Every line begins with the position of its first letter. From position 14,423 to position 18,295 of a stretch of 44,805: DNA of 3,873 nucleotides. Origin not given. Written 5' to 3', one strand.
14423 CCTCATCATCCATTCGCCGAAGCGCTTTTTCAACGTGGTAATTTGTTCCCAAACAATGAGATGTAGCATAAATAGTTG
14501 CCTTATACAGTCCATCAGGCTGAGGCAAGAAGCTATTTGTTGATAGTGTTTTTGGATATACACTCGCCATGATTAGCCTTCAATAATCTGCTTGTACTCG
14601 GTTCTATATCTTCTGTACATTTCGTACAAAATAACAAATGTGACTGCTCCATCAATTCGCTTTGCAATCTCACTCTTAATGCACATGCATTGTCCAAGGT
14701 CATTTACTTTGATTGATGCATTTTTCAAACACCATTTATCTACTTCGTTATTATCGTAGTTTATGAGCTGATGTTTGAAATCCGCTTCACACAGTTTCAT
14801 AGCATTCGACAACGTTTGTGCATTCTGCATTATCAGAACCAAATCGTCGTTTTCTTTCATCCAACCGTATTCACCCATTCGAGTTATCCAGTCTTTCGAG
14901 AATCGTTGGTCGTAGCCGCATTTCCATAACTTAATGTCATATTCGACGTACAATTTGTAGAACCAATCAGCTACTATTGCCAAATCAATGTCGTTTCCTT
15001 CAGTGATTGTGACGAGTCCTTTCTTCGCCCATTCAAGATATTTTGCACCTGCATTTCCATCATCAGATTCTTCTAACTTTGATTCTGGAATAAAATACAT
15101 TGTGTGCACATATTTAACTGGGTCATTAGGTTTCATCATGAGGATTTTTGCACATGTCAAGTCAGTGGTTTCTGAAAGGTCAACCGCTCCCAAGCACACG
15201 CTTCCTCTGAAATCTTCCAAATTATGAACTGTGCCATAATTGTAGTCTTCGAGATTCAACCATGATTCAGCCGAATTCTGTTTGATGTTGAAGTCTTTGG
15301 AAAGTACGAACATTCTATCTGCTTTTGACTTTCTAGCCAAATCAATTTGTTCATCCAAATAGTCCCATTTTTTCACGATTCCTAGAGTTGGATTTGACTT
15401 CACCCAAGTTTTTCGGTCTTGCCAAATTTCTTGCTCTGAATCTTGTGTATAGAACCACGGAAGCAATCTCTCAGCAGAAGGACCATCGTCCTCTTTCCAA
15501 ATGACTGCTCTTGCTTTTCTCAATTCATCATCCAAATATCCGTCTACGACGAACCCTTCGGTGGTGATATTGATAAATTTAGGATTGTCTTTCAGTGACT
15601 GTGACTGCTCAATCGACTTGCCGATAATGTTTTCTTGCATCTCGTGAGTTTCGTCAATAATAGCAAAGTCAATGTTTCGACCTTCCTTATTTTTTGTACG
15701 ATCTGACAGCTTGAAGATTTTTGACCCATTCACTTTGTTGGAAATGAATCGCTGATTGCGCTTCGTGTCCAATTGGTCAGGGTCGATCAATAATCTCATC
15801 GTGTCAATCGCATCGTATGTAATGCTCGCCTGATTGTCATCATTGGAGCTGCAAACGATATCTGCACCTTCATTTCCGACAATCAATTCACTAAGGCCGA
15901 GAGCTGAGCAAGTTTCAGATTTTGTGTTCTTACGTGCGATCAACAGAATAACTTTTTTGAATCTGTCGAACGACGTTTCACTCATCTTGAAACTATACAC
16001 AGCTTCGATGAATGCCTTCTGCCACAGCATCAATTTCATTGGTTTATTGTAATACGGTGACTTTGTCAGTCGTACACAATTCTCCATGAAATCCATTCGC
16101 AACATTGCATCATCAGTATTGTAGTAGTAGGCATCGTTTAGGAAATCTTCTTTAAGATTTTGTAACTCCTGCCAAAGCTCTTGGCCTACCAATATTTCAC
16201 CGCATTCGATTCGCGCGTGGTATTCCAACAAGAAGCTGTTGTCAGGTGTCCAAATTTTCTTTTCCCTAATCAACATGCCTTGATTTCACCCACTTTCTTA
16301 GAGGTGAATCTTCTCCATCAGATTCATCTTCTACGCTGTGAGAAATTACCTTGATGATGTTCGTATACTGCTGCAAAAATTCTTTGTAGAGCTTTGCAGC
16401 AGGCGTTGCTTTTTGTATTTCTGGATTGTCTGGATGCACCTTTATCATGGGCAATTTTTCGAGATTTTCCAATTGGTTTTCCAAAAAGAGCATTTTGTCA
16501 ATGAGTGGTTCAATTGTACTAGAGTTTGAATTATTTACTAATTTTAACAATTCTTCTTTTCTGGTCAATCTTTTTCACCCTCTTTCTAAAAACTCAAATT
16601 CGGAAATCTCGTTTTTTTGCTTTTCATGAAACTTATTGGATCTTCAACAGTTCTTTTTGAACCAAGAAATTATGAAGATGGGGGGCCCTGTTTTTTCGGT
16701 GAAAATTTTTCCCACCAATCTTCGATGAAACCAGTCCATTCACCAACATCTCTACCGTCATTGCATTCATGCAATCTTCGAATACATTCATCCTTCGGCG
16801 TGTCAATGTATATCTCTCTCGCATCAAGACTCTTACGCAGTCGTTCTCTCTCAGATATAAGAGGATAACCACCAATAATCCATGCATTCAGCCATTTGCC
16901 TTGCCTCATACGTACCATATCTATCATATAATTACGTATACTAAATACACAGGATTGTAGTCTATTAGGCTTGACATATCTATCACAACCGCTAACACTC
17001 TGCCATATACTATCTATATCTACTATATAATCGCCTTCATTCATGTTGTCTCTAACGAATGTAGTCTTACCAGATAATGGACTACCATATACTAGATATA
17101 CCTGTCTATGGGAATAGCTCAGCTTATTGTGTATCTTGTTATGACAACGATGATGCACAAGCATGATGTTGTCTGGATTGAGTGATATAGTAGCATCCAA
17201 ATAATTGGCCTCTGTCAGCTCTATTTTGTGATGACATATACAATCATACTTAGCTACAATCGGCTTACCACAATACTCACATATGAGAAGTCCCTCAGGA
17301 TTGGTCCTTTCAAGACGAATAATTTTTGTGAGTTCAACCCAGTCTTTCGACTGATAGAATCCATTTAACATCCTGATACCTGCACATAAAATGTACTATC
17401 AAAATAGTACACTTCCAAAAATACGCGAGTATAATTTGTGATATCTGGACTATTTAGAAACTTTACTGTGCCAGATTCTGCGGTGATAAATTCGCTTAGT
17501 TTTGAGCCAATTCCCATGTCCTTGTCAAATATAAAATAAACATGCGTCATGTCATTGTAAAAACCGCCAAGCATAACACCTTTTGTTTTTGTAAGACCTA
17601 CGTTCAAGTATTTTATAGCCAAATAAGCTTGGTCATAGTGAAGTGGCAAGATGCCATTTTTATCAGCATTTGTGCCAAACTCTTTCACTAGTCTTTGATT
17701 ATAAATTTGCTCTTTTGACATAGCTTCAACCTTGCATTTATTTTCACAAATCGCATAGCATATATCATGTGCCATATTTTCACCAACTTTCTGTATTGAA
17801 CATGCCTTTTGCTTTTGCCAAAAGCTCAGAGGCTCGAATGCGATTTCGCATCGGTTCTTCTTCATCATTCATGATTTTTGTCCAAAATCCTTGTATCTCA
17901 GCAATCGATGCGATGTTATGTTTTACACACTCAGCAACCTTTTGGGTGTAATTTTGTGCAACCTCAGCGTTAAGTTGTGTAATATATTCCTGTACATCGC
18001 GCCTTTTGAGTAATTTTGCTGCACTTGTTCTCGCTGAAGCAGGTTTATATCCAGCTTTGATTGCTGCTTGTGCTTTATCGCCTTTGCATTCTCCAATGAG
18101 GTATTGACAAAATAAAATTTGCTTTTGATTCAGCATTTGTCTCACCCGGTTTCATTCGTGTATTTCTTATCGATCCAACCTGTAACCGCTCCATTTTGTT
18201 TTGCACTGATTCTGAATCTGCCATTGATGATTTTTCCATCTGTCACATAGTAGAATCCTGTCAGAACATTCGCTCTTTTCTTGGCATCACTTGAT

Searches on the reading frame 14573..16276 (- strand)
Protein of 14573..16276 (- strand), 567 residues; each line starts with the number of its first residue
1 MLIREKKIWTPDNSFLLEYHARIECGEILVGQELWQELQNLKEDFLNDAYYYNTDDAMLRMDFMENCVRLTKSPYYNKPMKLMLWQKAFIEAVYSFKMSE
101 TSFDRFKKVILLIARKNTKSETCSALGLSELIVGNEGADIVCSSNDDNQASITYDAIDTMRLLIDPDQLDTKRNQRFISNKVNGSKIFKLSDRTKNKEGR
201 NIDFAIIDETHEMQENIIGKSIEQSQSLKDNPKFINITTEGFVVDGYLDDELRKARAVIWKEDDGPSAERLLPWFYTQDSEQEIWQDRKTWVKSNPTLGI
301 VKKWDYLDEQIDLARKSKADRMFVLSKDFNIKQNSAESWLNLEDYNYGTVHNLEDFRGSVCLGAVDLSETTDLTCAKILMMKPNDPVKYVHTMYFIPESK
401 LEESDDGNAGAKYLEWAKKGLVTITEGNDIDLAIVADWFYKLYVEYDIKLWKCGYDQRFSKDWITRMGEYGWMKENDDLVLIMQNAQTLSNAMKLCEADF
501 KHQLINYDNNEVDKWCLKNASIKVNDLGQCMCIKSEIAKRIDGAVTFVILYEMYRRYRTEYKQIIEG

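Call 77: search_dna_similar(query=window:14573-16276:-, collection=phages, mode=protein, max_rows=15)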
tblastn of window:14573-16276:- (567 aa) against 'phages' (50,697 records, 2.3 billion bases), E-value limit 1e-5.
Records with a match: 2573; places in all: 2573; records where one place covers at least 80% of the query: 1910.
Best place of each record, by identity: 60-80% 1; <60% 2572.
By first word of the organism name: Lactococcus 401; Streptococcus 359; Staphylococcus 245; Vibrio 217; Mycobacterium 156; Enterococcus 143; Paenibacillus 110; Gordonia 97; Bacillus 72; Streptomyces 70; and 98 more.
By host as written in the record: - 308; Lactococcus lactis 239; Mycobacterium smegmatis mc2 155 108; Staphylococcus aureus 71; Streptococcus thermophilus 63; Gordonia terrae 3612 56; Ralstonia solanacearum 49; Enterococcus faecalis 43; and 715 more.
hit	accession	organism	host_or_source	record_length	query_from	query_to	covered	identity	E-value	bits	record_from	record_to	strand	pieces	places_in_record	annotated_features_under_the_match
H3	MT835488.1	Bacteriophage sp.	human fecal samples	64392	1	567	100%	71.8%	0e+0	874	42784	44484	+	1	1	record has no annotation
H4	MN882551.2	Butyrivibrio virus Arian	Butyrivibrio fibrisolvens DSM 3071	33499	14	565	97%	47.9%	3e-155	498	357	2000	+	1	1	terminase large subunit | promoter | hypothetical protein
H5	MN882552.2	Butyrivibrio virus Bo-Finn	Butyrivibrio fibrisolvens DSM 3071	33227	14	565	97%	47.8%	2e-154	495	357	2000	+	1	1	terminase | promoter | hypothetical protein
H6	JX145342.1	Clostridium phage phiMMP04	Clostridium difficile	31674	6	565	99%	31.3%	5e-64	233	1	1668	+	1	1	terminase | hypothetical protein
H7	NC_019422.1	Clostridium phage phiMMP04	Clostridium difficile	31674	6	565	99%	31.3%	5e-64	233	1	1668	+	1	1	terminase large subunit | hypothetical protein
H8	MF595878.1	Caldibacillus phage CBP1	Caldibacillus debilis GB1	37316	16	565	97%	31.7%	9e-76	268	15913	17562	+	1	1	terminase large subunit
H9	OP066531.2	Bacillus phage B13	Bacillus cereus VKM B-13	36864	16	567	97%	31.6%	2e-77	272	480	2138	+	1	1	terminase large subunit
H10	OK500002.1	Bacillus phage vB_BanS_Athena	Bacillus anthracis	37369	16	565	97%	31.4%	4e-74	263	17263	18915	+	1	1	putative terminase large subunit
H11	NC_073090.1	Bacillus phage vB_BanS_Athena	Bacillus anthracis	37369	16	565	97%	31.4%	4e-74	263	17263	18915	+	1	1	putative terminase large subunit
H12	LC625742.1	Bacteriophage sp.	Enterococcus gallinarum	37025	22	565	96%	31.6%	3e-70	251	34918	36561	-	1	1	phage terminase, large subunit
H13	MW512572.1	Clostridioides phage phiCD08011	Clostridioides difficile CD08011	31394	6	565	99%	30.6%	3e-63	231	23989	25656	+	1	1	terminase | hypothetical protein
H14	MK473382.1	Clostridium phage JD032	Clostridioides difficile TW69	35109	6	565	99%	30.5%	3e-64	234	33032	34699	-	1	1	terminase large subunit | hypothetical protein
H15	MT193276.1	Clostridioides phage JD033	Clostridioides difficile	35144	6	565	99%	30.5%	3e-64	234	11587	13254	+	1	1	putative terminase large subunit | hypothetical protein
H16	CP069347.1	Clostridioides phage pCD5401_3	soil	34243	6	565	99%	30.4%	9e-65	235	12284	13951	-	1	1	record has no annotation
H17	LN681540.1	Clostridium phage phiCD506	Clostridium difficile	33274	10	565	98%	30.4%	8e-66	238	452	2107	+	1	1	putative phage terminase, large subunit | conserved protein of unknown function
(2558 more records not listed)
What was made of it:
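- Tried and rejected: The large terminase only hints at Lachnospiraceae, being 48% identical to Butyrivibrio phages (call 77).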

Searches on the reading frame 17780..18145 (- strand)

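Call 9: search_protein_families(library=pfam, proteins=[window:17780-18145:-], max_evalue=0.01)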
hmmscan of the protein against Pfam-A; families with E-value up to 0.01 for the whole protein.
window:17780-18145:- (121 aa): 1 family
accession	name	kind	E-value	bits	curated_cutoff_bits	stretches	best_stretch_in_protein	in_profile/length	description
PF03592.21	Terminase_2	-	8.4e-12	46.3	26.1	1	5-82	1-75/141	Terminase small subunit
